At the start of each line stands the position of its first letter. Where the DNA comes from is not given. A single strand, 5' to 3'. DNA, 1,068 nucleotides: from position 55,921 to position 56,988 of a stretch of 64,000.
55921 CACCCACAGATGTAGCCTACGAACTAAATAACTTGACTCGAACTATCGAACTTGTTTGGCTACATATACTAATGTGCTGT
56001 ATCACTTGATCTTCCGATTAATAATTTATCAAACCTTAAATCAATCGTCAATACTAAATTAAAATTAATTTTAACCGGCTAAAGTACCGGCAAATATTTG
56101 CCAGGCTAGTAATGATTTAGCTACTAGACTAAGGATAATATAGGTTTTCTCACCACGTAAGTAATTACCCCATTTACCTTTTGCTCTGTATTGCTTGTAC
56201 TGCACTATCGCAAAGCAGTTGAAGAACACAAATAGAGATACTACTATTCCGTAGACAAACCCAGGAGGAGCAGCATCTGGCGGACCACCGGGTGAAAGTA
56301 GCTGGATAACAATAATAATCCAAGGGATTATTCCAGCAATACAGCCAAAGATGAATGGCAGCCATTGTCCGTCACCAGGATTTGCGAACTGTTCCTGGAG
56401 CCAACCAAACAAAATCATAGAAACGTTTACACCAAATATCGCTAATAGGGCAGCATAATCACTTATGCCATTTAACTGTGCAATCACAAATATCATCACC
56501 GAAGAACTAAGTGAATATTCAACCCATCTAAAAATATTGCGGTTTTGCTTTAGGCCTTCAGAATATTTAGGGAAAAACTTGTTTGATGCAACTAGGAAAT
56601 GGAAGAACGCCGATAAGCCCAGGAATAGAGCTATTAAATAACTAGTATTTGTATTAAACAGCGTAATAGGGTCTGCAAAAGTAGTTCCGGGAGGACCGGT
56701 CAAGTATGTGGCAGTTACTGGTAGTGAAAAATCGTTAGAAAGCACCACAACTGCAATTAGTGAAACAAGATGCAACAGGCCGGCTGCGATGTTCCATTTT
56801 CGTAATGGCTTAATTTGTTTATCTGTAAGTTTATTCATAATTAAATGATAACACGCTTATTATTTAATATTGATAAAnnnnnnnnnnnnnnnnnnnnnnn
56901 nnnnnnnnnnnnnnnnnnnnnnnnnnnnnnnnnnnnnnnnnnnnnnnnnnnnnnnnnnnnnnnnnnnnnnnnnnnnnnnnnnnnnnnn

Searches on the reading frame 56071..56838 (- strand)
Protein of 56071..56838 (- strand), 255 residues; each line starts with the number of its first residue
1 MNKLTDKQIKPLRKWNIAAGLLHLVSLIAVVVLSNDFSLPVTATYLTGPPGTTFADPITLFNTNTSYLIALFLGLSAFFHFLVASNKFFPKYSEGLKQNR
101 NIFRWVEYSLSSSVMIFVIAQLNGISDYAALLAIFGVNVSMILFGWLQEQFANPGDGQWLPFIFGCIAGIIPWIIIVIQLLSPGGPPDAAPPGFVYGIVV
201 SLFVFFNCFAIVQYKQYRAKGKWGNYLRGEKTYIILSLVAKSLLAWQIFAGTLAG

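Call 3: search_protein_families(library=pfam, proteins=[window:56071-56838:-], max_evalue=0.01)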
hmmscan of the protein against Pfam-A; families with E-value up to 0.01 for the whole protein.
window:56071-56838:- (255 aa): 1 family
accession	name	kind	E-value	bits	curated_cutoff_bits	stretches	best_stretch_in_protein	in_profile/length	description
PF18761.7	Heliorhodopsin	-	2.1e-96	322.4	26.7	1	12-253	1-242/242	Heliorhodopsin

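Call 4: search_protein_families(library=ncbifam, proteins=[window:56071-56838:-], max_evalue=0.01)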
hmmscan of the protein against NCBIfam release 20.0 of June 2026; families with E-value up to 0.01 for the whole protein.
window:56071-56838:- (255 aa): 1 family
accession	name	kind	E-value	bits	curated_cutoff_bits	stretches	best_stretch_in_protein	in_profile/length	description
NF038020.1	HeR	equivalog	3e-100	334.7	100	1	12-253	1-244/244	heliorhodopsin HeR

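Call 24: find_homologous_proteins(query=window:56071-56838:-, max_evalue=1e-10)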
Query window:56071-56838:- (255 aa): 7997 proteins with E <= 1e-10 among 8000 candidates; the best 120 are listed.
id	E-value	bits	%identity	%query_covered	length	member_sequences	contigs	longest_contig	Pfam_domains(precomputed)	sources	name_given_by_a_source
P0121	2.4e-165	567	100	100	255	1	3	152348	PF18761.8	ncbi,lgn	-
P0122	1.3e-142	492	85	100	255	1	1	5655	PF18761.8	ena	-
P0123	2.5e-142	491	84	100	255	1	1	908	PF18761.8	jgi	jgi:hypothetical protein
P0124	4.5e-142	490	86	100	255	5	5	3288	PF18761.8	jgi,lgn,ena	-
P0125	2.6e-141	488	85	100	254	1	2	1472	PF18761.8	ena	-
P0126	3.7e-141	487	85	100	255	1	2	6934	PF18761.8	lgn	-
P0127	1.1e-140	486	83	100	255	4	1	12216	PF18761.8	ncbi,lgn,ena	-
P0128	1.3e-140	485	85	100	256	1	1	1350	PF18761.8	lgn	-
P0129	3.5e-140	484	83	100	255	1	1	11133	PF18761.8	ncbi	-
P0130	3.7e-140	484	83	100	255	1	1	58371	PF18761.8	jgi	jgi:hypothetical protein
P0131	4.6e-140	484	83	100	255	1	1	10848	PF18761.8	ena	-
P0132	9.2e-140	483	84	100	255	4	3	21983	PF18761.8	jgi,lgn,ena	jgi:hypothetical protein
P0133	9.9e-140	483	84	99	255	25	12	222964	PF18761.8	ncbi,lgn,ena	-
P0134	1.3e-139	482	83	100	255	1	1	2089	PF18761.8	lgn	-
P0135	2.4e-139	481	84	100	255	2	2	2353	PF18761.8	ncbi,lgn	-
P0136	3.0e-139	481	83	100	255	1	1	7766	PF18761.8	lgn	-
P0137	3.3e-139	481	84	99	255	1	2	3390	PF18761.8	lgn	-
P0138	4.0e-139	481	83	99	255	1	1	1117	PF18761.8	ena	-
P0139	5.1e-139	480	84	99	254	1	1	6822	PF18761.8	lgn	-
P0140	5.3e-139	480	84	100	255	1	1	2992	PF18761.8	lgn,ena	-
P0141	8.6e-139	480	83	100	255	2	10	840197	PF18761.8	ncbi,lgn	-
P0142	1.5e-138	479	83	99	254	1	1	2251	PF18761.8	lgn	-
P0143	1.6e-138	479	82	99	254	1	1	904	PF18761.8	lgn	-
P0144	1.9e-138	478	83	100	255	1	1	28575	PF18761.8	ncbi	-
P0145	2.0e-138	478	82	100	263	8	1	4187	PF18761.8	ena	-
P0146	2.2e-138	478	82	100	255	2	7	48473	PF18761.8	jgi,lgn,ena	-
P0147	3.3e-138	478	83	99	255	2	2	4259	PF18761.8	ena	-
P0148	3.8e-138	477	81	100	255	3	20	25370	PF18761.8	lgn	-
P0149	1.2e-137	476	83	99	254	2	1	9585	PF18761.8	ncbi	-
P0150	1.2e-137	476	83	100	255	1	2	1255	PF18761.8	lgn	-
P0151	1.9e-137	475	82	99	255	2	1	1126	PF18761.8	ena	-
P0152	2.0e-137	475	83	99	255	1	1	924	PF18761.8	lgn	-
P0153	3.0e-137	474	84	100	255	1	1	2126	PF18761.8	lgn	-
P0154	3.0e-137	474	82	100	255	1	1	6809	PF18761.8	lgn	-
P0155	4.8e-137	474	82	100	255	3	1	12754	PF18761.8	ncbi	-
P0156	4.9e-137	474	82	99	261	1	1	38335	PF18761.8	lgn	-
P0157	6.3e-137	473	82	100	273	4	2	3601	PF18761.8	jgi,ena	-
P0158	7.6e-137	473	82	99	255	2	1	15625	PF18761.8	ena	-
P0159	8.0e-137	473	82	99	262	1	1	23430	PF18761.8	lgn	-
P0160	9.8e-137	473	82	100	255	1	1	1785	PF18761.8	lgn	-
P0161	1.0e-136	473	80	99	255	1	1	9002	PF18761.8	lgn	-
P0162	1.2e-136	472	82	100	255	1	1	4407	PF18761.8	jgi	jgi:hypothetical protein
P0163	1.5e-136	472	82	100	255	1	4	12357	PF18761.8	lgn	-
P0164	2.0e-136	472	81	99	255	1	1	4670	PF18761.8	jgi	jgi:hypothetical protein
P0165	2.2e-136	472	82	99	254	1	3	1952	PF18761.8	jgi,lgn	jgi:hypothetical protein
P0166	2.6e-136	471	80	100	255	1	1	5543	PF18761.8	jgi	jgi:Heliorhodopsin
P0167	3.4e-136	471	82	99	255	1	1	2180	PF18761.8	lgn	-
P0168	3.6e-136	471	82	99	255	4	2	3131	PF18761.8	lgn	-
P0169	4.3e-136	471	80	100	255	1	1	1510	PF18761.8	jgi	jgi:hypothetical protein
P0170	4.9e-136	470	81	99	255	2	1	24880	PF18761.8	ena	-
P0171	5.8e-136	470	81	100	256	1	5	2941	PF18761.8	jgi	jgi:hypothetical protein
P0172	6.6e-136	470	82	99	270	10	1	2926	PF18761.8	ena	-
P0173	8.3e-136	470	80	100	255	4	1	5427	PF18761.8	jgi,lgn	-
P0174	8.6e-136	470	81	99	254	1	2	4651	PF18761.8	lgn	-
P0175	1.0e-135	469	81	100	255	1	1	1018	PF18761.8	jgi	-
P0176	1.4e-135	469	81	100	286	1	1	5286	PF18761.8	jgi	-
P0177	1.6e-135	469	82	99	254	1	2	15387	PF18761.8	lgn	-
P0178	1.6e-135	469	81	100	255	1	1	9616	PF18761.8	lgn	-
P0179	1.6e-135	469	83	99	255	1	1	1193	PF18761.8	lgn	-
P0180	2.1e-135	468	81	99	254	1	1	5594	PF18761.8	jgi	jgi:Heliorhodopsin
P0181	2.2e-135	468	81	100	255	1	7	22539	PF18761.8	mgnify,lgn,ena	mgnify:CR=1 FL=1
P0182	2.9e-135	468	81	100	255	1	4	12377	PF18761.8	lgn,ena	-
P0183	3.3e-135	468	81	99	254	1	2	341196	PF18761.8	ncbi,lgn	-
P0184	3.5e-135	468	81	99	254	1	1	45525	PF18761.8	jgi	jgi:hypothetical protein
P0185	4.9e-135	467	81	100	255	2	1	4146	PF18761.8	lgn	-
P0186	5.4e-135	467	80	100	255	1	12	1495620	PF18761.8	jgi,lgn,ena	jgi:hypothetical protein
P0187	6.3e-135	467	80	100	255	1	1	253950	PF18761.8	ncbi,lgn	-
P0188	6.7e-135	467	80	100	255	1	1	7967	PF18761.8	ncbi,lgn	-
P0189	6.7e-135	467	81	100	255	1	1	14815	PF18761.8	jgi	jgi:hypothetical protein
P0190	6.7e-135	467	80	100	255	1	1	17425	PF18761.8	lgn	-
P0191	8.2e-135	466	82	100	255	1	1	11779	PF18761.8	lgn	-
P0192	9.1e-135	466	82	99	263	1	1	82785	PF18761.8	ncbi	-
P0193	9.4e-135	466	81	99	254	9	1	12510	PF18761.8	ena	-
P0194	1.0e-134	466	81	99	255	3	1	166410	PF18761.8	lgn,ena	-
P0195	1.3e-134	466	81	99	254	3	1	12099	PF18761.8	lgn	-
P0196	1.7e-134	465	80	99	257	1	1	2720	PF18761.8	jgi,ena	-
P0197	2.6e-134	465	81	99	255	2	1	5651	PF18761.8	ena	-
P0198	2.8e-134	465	80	100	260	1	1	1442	PF18761.8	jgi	jgi:hypothetical protein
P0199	2.9e-134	465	81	99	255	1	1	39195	PF18761.8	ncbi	-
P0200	4.1e-134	464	80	100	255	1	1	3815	PF18761.8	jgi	-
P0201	4.5e-134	464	81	100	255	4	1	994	PF18761.8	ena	-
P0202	4.7e-134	464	80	99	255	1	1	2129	PF18761.8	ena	-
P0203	6.5e-134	464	81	99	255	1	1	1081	PF18761.8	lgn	-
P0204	6.6e-134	463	80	99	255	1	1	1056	PF18761.8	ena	-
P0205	8.5e-134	463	81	99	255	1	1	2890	PF18761.8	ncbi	ncbi:heliorhodopsin HeR [soil metagenome]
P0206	9.6e-134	463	81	99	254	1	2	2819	PF18761.8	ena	-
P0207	9.8e-134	463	80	100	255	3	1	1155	PF18761.8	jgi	jgi:hypothetical protein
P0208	1.0e-133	463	80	100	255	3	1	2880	PF18761.8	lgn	-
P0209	1.3e-133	463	80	100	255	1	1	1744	PF18761.8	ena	-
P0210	1.7e-133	462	81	100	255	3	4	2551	PF18761.8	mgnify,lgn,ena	mgnify:CR=1 FL=1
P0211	2.1e-133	462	80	99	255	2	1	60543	PF18761.8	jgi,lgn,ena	-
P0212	2.5e-133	462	80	99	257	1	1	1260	PF18761.8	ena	-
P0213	2.7e-133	461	79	99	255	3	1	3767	PF18761.8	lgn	-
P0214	2.7e-133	461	79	100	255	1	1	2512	PF18761.8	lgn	-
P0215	2.8e-133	461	83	97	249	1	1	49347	PF18761.8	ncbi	-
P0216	2.9e-133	461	79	100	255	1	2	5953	PF18761.8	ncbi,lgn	ncbi:MAG: heliorhodopsin HeR [Nakamurella sp.]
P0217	4.7e-133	461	79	99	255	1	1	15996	PF18761.8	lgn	-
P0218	6.3e-133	460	81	98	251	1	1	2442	PF18761.8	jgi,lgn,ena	-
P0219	8.8e-133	460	81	100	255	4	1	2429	PF18761.8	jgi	-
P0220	9.7e-133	460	79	100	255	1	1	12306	PF18761.8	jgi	-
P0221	1.1e-132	460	81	99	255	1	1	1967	PF18761.8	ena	-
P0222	1.1e-132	459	80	98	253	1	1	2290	PF18761.8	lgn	-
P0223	1.2e-132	459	81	99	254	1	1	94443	PF18761.8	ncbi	-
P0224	1.3e-132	459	79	100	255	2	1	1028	PF18761.8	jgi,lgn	-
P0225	1.5e-132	459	82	99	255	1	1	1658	PF18761.8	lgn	-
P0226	1.8e-132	459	79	99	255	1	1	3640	PF18761.8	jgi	jgi:hypothetical protein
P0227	2.0e-132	459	80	100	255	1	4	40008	PF18761.8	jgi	jgi:hypothetical protein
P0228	2.3e-132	458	79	99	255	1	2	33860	PF18761.8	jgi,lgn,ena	-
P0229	2.5e-132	458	81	99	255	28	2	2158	PF18761.8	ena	-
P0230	2.5e-132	458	81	99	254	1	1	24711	PF18761.8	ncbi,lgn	-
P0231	2.9e-132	458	80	99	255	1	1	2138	PF18761.8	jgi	jgi:hypothetical protein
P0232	3.0e-132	458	79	99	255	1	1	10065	PF18761.8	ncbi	-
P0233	5.6e-132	457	79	99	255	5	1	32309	PF18761.8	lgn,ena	-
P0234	6.3e-132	457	79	99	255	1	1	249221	PF18761.8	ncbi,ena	-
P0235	7.3e-132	457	79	100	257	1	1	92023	PF18761.8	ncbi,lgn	-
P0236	7.5e-132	457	79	99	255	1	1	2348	PF18761.8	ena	-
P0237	7.5e-132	457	80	100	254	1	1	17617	PF18761.8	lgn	-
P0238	1.1e-131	456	78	100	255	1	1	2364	PF18761.8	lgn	-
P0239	2.9e-131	455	79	99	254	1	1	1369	PF18761.8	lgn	-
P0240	3.6e-131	455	80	99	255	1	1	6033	PF18761.8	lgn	-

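Call 25: find_related_loci(query=window:56071-56838:-, collection=metagenome_contigs, flank=10000)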
Query window:56071-56838:- (255 aa) in metagenome_contigs; peptide patterns used: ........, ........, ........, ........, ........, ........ (x = any residue, [..] = any of these).
600 stretches matched a pattern (row limit reached: there are more); 448 encode a relative of the query (tblastn E <= 1e-3); the best 80 are kept; 80 distinct loci.
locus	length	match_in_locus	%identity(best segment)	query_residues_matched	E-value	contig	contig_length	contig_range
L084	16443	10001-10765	82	1-255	1e-143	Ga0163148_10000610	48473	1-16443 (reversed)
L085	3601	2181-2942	82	1-254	8e-147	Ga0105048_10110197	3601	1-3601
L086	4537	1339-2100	82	1-254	1e-144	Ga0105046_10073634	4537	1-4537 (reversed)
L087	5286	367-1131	81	1-255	2e-142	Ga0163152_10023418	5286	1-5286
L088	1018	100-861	81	1-254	3e-155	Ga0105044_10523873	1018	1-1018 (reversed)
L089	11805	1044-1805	80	1-254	3e-139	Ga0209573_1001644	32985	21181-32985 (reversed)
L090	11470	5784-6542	79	1-253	2e-138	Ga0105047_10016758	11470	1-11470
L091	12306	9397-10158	79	1-254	4e-138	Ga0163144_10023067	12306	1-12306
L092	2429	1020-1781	81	1-254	7e-146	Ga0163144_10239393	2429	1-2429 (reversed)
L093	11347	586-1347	80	1-254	2e-137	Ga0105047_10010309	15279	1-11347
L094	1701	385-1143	83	1-253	1e-140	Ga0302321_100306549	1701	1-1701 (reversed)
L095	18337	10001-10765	74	1-255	1e-126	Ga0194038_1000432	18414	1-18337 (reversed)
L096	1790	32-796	72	1-255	2e-133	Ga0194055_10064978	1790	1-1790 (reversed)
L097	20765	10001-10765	68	1-255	5e-119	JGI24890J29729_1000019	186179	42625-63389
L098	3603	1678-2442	67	1-255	1e-118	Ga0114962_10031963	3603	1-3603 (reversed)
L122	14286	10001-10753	66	1-253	3e-109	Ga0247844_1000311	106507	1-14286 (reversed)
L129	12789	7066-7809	64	6-253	1e-108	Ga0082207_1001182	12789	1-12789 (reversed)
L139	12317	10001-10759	64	1-253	3e-108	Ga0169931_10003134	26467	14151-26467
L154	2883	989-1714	65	12-253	1e-110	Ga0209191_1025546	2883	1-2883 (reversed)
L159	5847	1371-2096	67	12-253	8e-107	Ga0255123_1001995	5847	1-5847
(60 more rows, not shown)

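Call 26: find_encoding_contigs(protein=P0121, flank=10000, max_places=5)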
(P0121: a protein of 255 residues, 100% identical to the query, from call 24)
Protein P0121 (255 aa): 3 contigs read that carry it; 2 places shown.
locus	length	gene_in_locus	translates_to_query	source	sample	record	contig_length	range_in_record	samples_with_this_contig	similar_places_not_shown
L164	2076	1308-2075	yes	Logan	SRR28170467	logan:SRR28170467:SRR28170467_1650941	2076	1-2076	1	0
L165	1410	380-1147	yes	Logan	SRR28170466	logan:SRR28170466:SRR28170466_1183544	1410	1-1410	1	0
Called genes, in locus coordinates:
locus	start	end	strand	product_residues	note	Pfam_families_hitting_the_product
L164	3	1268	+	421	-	?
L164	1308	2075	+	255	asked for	PF18761:Heliorhodopsin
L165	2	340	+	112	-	?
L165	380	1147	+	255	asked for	PF18761:Heliorhodopsin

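Call 31: search_protein_families(library=pfam, proteins=[L159:2125-2859:+, L129:5357-7060:+, L139:8404-9891:+, L154:547-930:+, L139:10825-12045:-, L084:9338-9964:-, L084:8712-9323:-, L122:8339-9826:-, L084:11035-11523:+], max_evalue=0.001)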
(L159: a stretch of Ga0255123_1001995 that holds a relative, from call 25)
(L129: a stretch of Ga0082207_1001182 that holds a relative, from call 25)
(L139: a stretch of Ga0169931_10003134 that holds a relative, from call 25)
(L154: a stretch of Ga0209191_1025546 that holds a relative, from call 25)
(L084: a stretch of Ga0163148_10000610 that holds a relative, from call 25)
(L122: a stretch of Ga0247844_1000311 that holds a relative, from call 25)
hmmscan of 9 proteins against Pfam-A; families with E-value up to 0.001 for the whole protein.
L159:2125-2859:+ (244 aa): 1 family
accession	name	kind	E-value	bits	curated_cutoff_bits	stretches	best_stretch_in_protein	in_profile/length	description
PF03575.23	Peptidase_S51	-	4.7e-18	66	23.9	1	8-207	2-199/206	Peptidase family S51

L129:5357-7060:+ (567 aa): 2 families
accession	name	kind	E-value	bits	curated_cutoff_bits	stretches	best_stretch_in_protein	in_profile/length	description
PF01040.23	UbiA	-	2.5e-21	76.6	34.2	1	57-271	4-227/250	UbiA prenyltransferase family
PF02230.22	Abhydrolase_2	-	8.3e-08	32.8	23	1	330-492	10-184/217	Phospholipase/Carboxylesterase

L139:8404-9891:+ (495 aa): 2 families
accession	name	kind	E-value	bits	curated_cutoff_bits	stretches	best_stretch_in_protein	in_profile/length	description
PF00120.29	Gln-synt_C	-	4.8e-139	463.7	24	1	126-492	2-344/344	Glutamine synthetase, catalytic domain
PF03951.24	Gln-synt_N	-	5.5e-30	103.3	33.4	1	37-118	1-82/82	Glutamine synthetase, beta-Grasp domain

L154:547-930:+ (127 aa): 1 family
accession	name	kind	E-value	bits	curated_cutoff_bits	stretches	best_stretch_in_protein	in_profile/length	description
PF04134.17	DCC1-like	-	2.8e-13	51.5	27.8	1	15-114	1-111/113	DCC1-like thiol-disulfide oxidoreductase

L139:10825-12045:- (406 aa): 4 families
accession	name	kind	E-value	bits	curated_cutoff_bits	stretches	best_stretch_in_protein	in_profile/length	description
PF16653.10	Sacchrp_dh_C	-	3e-25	90.3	31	1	147-396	1-264/265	Saccharopine dehydrogenase C-terminal domain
PF03435.24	Sacchrp_dh_NADP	-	7.4e-18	65.6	25.1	1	7-142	2-128/129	Saccharopine dehydrogenase NADP binding domain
PF01488.26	Shikimate_DH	-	3.3e-06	27.7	24.3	1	5-83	14-84/138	Shikimate / quinate 5-dehydrogenase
PF01408.29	GFO_IDH_MocA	-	9.1e-05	23.6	24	1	5-84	2-72/120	Oxidoreductase family, NAD-binding Rossmann fold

L084:9338-9964:- (208 aa): 1 family
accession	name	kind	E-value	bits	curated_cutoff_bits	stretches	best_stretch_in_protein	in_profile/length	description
PF00440.29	TetR_N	-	1.7e-12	47.4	24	1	22-67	1-46/47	Bacterial regulatory proteins, tetR family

L084:8712-9323:- (203 aa): 1 family
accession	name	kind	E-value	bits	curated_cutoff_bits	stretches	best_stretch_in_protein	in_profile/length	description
PF02469.27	Fasciclin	-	1.2e-36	126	22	1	75-202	2-123/123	Fasciclin domain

L122:8339-9826:- (495 aa): 1 family
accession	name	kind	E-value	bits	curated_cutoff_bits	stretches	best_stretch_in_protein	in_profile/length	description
PF04244.19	DPRP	-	2e-45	155.8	22.1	1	15-212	6-216/224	Deoxyribodipyrimidine photo-lyase-related protein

L084:11035-11523:+ (162 aa): 0 families
